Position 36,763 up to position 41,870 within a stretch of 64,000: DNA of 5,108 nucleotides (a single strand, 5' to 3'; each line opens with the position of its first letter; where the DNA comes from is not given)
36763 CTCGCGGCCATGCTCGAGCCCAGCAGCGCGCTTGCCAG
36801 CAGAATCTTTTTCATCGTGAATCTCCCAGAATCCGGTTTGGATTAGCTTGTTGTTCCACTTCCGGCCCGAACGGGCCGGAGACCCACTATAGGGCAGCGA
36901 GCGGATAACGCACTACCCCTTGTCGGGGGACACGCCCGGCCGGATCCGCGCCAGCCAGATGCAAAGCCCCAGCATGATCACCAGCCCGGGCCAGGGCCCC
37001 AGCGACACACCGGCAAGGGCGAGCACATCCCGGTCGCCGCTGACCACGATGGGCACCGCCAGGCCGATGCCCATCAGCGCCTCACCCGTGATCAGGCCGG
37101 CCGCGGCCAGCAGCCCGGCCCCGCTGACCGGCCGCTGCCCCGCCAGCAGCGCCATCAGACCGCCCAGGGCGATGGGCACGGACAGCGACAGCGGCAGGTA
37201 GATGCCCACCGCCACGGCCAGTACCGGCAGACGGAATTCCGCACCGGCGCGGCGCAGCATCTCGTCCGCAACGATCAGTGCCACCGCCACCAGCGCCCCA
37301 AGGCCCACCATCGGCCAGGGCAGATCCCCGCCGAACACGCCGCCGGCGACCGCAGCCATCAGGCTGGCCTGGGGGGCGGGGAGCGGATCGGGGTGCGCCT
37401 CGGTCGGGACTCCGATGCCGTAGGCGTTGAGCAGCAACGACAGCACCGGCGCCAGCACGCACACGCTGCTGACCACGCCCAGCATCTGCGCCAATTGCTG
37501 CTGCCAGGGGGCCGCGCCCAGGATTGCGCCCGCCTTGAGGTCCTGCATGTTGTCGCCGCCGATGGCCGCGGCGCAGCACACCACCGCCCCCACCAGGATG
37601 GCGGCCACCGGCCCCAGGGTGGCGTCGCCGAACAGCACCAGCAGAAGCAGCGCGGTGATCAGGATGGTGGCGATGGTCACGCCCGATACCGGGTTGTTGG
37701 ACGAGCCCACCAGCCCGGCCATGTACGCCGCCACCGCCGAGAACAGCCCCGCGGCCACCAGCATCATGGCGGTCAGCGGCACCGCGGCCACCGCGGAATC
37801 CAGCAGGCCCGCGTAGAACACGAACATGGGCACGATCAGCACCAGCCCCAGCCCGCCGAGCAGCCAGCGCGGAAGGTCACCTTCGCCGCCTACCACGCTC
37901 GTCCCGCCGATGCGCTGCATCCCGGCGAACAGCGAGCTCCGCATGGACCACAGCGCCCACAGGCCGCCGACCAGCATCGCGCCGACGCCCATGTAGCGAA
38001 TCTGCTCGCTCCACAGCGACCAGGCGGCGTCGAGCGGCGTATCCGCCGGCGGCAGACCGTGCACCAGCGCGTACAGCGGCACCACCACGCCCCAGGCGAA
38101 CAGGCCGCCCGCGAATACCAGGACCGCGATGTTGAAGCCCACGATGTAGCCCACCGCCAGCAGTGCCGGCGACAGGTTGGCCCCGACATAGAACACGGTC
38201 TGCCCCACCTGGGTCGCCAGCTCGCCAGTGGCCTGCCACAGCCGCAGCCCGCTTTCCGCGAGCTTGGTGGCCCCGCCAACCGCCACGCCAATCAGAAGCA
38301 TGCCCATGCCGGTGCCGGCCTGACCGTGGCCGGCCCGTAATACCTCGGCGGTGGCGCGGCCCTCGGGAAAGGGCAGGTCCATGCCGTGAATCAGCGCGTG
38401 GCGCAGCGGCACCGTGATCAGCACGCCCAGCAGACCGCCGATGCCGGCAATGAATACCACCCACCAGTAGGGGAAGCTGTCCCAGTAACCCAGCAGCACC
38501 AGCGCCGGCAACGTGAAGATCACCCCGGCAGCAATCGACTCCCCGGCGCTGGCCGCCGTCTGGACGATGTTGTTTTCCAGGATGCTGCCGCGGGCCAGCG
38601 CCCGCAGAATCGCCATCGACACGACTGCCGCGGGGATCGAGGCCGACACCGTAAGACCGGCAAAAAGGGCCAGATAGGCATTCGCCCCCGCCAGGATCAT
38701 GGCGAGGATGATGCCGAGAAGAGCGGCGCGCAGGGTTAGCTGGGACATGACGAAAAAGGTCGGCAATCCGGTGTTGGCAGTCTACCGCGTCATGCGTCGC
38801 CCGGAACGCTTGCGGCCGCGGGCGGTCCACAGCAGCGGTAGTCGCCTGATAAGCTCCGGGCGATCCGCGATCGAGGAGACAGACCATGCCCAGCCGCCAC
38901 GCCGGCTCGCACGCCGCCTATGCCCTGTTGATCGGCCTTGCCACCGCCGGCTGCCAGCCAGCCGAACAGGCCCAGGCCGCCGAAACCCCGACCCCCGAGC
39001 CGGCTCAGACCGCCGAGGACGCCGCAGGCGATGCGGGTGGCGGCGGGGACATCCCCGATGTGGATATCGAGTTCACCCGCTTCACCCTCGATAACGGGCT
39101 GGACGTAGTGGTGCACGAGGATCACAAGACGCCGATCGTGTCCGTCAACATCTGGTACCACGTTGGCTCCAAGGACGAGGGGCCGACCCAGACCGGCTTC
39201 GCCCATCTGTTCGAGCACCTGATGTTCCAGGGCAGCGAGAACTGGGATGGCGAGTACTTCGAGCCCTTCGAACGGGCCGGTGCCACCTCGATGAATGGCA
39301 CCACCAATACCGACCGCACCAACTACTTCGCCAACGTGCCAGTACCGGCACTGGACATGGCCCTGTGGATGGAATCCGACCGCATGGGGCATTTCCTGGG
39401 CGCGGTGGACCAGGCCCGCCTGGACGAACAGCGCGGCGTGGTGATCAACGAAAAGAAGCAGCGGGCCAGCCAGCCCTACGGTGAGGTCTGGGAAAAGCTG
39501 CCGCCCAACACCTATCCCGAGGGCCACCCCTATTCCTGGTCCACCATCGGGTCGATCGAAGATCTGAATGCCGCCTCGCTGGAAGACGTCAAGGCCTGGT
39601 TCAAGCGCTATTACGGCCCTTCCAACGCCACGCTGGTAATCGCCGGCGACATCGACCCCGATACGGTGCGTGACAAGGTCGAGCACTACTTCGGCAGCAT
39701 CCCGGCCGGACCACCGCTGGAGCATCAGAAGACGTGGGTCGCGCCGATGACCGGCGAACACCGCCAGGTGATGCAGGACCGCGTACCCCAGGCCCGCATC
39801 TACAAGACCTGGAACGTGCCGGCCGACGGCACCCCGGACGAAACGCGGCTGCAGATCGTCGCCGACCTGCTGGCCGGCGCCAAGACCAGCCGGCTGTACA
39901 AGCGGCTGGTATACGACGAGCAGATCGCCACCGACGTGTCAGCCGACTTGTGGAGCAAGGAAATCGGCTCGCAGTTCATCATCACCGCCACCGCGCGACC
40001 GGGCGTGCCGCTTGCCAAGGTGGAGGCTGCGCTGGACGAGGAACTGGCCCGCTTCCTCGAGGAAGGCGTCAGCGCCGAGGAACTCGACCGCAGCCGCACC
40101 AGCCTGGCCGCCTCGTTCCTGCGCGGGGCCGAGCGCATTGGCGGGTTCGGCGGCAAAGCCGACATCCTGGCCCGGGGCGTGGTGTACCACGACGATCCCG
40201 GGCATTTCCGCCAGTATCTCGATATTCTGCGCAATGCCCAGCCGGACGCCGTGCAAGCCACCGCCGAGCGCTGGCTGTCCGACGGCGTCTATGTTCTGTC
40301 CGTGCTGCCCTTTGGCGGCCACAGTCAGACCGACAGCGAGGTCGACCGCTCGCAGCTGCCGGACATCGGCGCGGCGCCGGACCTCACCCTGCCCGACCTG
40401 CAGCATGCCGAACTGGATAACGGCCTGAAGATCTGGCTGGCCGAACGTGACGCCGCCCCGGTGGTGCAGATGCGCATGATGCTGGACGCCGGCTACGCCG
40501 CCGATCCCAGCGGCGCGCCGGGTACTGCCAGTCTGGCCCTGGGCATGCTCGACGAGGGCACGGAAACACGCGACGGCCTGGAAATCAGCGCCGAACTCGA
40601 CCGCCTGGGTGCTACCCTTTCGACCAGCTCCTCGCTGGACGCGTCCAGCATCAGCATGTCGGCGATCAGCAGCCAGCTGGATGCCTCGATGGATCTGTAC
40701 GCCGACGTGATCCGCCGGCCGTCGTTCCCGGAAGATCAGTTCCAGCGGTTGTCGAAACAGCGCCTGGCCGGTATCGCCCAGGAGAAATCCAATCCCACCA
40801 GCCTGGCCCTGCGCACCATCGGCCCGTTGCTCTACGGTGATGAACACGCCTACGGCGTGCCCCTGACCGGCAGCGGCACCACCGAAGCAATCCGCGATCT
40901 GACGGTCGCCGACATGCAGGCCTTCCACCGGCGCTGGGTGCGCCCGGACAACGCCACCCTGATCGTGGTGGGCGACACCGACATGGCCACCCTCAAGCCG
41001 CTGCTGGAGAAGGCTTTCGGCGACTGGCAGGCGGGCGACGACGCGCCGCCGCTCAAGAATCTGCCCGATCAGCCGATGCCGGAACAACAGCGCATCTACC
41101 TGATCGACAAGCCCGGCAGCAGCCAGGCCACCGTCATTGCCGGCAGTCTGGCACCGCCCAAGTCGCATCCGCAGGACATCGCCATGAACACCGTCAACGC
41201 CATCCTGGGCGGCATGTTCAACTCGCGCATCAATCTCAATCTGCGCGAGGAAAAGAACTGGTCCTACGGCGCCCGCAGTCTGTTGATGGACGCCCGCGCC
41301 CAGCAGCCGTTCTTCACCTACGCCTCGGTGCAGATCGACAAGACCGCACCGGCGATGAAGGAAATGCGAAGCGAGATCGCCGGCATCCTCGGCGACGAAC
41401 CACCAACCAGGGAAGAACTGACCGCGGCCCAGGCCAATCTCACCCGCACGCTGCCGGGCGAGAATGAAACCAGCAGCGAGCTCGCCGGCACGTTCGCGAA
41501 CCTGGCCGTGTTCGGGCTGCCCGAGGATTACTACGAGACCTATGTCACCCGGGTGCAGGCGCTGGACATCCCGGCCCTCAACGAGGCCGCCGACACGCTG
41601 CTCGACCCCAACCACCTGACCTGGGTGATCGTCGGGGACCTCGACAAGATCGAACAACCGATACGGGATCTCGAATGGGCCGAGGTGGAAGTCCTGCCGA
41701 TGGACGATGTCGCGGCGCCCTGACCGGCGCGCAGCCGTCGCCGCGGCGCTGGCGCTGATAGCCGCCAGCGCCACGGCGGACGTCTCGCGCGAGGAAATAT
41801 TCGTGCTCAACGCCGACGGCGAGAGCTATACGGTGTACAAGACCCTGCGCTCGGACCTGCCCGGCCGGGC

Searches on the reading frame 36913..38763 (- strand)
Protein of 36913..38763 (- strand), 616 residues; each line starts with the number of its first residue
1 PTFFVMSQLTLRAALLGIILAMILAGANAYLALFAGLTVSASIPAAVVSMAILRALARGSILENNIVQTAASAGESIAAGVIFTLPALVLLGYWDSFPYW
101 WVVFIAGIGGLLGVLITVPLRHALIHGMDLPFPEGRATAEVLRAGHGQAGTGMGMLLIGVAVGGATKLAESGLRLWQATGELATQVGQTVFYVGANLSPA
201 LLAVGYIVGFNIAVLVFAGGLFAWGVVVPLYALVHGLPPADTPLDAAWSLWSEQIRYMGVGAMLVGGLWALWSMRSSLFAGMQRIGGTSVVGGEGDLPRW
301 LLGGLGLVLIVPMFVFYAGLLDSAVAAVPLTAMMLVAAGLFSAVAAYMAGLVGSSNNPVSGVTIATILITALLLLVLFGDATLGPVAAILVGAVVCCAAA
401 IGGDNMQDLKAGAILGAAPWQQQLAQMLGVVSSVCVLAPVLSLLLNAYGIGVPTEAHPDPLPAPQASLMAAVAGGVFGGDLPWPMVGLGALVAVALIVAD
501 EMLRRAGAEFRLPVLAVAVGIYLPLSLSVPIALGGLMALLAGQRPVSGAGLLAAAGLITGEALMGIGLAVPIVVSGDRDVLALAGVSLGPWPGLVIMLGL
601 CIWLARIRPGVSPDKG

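Call 41: search_protein_families(library=pfam, proteins=[window:36913-38763:-], max_evalue=0.00001)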
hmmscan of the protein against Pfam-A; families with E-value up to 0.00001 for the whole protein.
window:36913-38763:- (616 aa): 1 family
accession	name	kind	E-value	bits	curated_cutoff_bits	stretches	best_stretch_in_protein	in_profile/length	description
PF03169.20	OPT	-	7.1e-95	319.4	25.8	1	8-570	1-621/623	OPT oligopeptide transporter protein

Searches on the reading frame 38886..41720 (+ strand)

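Call 41: search_protein_families(library=pfam, proteins=[window:38886-41720:+], max_evalue=0.00001)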
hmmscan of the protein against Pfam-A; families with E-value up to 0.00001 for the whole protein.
window:38886-41720:+ (945 aa): 2 families
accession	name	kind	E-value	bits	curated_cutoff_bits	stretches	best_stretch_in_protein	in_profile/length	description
PF05193.26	Peptidase_M16_C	-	8e-70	234.8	23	2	231-407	3-181/181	Peptidase M16 inactive domain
PF00675.25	Peptidase_M16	-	4.6e-30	104.9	22.3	2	74-210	2-136/149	Insulinase (Peptidase family M16)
